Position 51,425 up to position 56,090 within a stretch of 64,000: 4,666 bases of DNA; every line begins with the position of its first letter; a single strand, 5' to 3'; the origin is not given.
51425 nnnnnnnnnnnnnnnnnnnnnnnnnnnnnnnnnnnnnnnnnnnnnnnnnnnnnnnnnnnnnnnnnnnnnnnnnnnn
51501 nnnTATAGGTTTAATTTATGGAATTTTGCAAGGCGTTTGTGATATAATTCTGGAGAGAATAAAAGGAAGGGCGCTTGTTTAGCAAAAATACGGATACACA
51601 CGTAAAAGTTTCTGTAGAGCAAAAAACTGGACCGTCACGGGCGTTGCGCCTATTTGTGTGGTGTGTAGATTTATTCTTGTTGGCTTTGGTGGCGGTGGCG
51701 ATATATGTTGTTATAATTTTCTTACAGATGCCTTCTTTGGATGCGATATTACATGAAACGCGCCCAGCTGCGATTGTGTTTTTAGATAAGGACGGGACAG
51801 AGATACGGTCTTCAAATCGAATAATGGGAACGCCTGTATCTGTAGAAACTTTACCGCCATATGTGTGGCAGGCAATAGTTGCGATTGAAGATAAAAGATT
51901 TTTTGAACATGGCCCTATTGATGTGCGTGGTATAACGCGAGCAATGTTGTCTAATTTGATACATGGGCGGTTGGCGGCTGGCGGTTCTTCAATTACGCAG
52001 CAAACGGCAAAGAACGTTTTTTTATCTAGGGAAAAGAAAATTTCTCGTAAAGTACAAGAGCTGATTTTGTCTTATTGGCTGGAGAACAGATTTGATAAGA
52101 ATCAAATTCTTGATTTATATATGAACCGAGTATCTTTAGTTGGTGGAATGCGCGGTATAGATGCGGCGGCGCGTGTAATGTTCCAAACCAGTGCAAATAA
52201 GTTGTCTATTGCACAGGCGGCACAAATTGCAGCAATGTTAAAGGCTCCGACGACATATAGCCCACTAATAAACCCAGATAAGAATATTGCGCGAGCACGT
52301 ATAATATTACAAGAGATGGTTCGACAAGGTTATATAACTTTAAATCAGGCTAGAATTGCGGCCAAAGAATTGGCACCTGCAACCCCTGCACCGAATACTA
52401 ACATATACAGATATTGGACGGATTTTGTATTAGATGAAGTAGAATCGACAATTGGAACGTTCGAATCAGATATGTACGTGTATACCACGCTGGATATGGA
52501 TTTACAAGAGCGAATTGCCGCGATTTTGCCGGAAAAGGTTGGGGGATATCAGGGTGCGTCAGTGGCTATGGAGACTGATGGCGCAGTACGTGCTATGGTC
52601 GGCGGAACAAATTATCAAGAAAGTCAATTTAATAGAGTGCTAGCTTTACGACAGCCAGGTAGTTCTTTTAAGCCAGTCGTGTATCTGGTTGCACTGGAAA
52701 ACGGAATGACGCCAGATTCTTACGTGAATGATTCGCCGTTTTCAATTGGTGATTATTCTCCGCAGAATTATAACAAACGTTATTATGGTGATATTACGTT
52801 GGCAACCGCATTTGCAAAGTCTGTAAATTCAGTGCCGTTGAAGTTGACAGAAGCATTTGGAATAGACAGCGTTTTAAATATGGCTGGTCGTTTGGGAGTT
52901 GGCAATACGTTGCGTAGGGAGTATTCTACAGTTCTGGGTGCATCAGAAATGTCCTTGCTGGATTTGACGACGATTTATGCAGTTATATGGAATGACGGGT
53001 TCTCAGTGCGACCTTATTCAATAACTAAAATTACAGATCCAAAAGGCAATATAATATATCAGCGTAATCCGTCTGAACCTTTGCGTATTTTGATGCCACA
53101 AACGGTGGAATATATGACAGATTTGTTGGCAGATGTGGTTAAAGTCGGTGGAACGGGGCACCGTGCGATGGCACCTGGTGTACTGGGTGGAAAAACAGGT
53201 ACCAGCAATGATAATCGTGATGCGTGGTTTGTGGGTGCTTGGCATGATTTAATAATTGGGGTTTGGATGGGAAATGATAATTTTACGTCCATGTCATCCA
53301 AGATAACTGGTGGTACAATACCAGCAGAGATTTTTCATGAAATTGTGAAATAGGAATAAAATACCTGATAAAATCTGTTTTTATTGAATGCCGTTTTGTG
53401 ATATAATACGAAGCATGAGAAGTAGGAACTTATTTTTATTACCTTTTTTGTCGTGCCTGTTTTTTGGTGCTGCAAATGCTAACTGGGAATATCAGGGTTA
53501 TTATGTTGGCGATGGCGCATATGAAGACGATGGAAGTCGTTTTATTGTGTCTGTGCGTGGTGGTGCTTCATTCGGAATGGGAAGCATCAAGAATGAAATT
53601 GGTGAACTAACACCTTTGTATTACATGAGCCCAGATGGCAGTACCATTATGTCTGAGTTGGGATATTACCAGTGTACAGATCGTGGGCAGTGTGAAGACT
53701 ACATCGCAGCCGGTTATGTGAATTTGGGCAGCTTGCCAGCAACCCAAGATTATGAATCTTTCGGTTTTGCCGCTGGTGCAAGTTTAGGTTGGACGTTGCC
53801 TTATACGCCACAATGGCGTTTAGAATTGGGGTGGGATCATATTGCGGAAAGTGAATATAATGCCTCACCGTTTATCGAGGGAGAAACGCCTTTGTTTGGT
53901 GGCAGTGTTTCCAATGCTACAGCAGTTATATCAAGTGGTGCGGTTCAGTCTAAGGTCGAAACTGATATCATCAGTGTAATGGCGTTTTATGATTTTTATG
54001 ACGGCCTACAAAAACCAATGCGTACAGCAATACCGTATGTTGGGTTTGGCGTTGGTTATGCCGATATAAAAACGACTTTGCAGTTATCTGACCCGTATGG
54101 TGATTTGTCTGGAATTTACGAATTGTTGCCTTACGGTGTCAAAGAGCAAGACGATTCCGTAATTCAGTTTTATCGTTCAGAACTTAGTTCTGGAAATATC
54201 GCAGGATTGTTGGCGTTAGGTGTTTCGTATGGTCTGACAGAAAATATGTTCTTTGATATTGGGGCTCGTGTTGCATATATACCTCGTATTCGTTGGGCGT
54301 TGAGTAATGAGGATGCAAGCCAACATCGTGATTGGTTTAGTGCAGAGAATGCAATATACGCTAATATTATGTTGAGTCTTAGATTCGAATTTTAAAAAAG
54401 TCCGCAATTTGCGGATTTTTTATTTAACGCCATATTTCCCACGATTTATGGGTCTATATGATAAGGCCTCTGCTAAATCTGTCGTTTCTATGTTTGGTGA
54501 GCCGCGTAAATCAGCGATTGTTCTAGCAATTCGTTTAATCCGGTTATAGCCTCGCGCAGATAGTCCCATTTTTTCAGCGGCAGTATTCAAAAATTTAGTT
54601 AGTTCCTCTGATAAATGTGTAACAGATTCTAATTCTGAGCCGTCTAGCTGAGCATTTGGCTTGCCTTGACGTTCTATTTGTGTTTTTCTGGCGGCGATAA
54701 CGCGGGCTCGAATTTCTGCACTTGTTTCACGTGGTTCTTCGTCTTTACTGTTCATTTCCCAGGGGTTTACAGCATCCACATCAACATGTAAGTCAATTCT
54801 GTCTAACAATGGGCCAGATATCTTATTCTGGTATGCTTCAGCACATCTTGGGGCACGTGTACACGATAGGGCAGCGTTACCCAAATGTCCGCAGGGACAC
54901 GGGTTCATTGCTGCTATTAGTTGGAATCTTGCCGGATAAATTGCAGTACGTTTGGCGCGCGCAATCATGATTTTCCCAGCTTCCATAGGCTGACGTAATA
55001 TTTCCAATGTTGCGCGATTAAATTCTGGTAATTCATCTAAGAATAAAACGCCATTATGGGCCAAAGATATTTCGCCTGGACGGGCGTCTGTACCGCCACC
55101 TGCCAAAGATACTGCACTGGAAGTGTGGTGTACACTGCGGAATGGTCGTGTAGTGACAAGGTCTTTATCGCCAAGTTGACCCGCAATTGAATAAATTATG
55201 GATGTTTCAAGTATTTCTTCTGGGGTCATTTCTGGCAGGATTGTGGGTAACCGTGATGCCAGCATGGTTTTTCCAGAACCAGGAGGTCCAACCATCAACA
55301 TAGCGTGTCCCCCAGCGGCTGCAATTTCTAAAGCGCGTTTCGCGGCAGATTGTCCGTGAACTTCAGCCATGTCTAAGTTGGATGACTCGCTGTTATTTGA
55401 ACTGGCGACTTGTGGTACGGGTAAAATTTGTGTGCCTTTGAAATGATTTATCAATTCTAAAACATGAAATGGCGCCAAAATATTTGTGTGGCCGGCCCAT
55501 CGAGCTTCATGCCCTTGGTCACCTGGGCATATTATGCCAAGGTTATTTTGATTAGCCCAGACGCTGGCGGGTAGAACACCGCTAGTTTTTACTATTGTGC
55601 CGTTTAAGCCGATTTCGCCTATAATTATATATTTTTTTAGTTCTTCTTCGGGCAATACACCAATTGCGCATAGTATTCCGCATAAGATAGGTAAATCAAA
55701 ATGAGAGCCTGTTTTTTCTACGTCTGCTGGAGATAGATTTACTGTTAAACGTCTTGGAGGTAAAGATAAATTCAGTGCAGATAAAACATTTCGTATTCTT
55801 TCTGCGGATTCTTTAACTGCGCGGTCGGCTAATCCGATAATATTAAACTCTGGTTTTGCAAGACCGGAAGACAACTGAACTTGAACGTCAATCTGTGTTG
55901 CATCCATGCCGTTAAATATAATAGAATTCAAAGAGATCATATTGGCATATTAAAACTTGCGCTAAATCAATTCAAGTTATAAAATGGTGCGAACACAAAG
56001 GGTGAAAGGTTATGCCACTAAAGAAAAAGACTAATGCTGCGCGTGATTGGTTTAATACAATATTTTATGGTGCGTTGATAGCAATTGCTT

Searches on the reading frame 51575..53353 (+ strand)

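Call 90: search_protein_families(library=pfam, proteins=[window:51575-53353:+], max_evalue=0.001)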
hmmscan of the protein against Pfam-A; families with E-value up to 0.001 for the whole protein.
window:51575-53353:+ (592 aa): 2 families
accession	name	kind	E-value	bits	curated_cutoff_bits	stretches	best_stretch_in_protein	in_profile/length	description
PF00912.28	Transgly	-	2e-55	187.4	27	1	82-248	11-177/178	Transglycosylase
PF00905.27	Transpeptidase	-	3.9e-32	112.1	22.1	1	330-590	4-297/299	Penicillin binding protein transpeptidase domain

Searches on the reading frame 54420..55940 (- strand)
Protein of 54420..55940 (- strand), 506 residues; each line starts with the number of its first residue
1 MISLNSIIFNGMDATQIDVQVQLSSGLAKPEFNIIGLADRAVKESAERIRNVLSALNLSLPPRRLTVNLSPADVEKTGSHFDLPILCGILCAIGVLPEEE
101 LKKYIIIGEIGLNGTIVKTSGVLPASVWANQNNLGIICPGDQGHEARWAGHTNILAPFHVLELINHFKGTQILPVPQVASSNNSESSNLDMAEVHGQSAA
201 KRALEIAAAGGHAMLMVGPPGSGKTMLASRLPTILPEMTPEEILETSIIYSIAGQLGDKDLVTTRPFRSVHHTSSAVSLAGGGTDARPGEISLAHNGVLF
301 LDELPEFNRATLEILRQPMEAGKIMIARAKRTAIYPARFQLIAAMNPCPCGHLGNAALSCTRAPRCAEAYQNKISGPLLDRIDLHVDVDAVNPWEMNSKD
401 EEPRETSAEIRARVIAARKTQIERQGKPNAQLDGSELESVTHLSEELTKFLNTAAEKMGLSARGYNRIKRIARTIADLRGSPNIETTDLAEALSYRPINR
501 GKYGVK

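Call 90: search_protein_families(library=pfam, proteins=[window:54420-55940:-], max_evalue=0.001)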
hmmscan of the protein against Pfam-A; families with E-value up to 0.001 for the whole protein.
window:54420-55940:- (506 aa): 9 families
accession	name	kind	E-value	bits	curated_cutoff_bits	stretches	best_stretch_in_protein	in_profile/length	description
PF01078.27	Mg_chelatase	-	2.8e-93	311.5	20.3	1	190-392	1-203/207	Magnesium chelatase, subunit ChlI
PF13541.12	ChlI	-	6.4e-32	110.4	27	1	19-139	1-118/121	Subunit ChlI of Mg-chelatase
PF13335.12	Mg_chelatase_C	-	1.5e-30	106.1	26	1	405-496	2-94/94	Magnesium chelatase, subunit ChlI C-terminal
PF07728.20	AAA_5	-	7.1e-10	39.5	22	1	214-352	2-126/139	AAA domain (dynein-related subfamily)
PF00493.29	MCM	-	2e-08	34.1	23.3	1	287-348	113-174/224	MCM P-loop domain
PF00158.32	Sigma54_activat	-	3.1e-05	24.2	20.2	1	202-346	13-142/168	Sigma-54 interaction domain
PF05496.18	RuvB_N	-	8.1e-05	22.9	27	0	195-229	10-51/159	Holliday junction DNA helicase RuvB P-loop domain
PF13191.12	AAA_16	-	0.00014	22.9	32.6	0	202-246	14-63/167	AAA ATPase domain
PF00004.35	AAA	-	0.00037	21.4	21.2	0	214-308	1-70/131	ATPase family associated with various cellular activities (AAA)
